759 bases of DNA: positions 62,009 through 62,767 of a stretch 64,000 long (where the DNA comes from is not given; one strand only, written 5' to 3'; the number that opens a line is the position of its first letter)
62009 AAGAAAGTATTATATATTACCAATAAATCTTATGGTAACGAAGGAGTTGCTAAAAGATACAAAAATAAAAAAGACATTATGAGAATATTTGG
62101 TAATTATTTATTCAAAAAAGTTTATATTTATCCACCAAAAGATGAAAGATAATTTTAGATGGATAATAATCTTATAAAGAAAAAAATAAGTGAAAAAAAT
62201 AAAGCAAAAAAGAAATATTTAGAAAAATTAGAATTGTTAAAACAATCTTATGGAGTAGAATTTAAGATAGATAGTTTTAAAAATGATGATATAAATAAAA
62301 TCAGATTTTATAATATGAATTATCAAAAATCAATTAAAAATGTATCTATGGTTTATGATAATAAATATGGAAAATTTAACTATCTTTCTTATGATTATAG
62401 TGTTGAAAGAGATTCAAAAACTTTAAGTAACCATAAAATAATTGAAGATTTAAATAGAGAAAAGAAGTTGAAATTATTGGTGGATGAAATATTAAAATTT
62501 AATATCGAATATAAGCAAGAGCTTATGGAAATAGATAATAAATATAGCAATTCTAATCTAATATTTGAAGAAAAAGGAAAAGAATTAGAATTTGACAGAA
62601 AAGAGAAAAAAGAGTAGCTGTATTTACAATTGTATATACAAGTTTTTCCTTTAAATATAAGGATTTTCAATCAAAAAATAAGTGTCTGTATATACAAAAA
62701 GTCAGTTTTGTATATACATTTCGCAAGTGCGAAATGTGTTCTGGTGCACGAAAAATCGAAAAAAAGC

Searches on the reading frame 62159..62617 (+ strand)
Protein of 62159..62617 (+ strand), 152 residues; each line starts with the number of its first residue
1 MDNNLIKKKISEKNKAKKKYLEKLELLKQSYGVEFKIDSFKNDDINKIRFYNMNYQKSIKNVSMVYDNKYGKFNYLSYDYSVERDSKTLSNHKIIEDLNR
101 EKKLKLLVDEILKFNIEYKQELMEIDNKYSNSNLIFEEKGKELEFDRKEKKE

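Call 7: search_protein_families(library=pfam, proteins=[window:62159-62617:+], max_evalue=0.01)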
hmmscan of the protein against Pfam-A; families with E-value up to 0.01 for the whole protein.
window:62159-62617:+ (152 aa): 0 families

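Call 53: find_encoding_contigs(protein=window:62159-62617:+, flank=10000, max_places=3)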
Protein window:62159-62617:+ (152 aa): 24 contigs read that carry it; 3 places shown.
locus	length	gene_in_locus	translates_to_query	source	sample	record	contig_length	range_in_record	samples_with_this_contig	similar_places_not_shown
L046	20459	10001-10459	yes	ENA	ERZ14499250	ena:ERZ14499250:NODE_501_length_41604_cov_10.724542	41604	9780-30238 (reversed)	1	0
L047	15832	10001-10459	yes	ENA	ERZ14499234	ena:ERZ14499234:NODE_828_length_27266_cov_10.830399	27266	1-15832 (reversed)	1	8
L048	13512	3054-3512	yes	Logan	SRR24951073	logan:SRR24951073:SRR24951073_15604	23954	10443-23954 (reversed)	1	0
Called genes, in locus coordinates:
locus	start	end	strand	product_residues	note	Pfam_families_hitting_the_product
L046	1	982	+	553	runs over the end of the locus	-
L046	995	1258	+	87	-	-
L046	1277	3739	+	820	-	PF01935:DUF87, PF12846:AAA_10, PF19044:P-loop_TraG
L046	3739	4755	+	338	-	PF01551:Peptidase_M23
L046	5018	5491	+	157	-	-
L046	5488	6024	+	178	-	-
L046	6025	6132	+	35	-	-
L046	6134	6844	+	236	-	-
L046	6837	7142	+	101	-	-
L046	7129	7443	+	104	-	-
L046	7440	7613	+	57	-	-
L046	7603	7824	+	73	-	-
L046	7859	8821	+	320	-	-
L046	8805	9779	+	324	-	PF13155:Toprim_2, PF13362:Toprim_3 (weak)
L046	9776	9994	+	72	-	-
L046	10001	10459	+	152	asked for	-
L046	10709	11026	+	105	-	-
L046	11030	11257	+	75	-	-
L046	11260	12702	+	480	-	-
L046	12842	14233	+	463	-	PF13739:PdaC, PF11738:DUF3298, PF01522:Polysacc_deac_1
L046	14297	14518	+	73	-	-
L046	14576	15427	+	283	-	PF02899:Phage_int_SAM_1 (faint), PF13495:Phage_int_SAM_4, PF00589:Phage_integrase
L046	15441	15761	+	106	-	-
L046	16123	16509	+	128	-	-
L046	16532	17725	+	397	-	-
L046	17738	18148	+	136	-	PF00239:Resolvase (weak)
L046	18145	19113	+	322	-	-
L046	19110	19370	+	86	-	-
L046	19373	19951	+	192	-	-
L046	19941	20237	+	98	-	-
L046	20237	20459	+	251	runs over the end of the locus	-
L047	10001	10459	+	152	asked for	-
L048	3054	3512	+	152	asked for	-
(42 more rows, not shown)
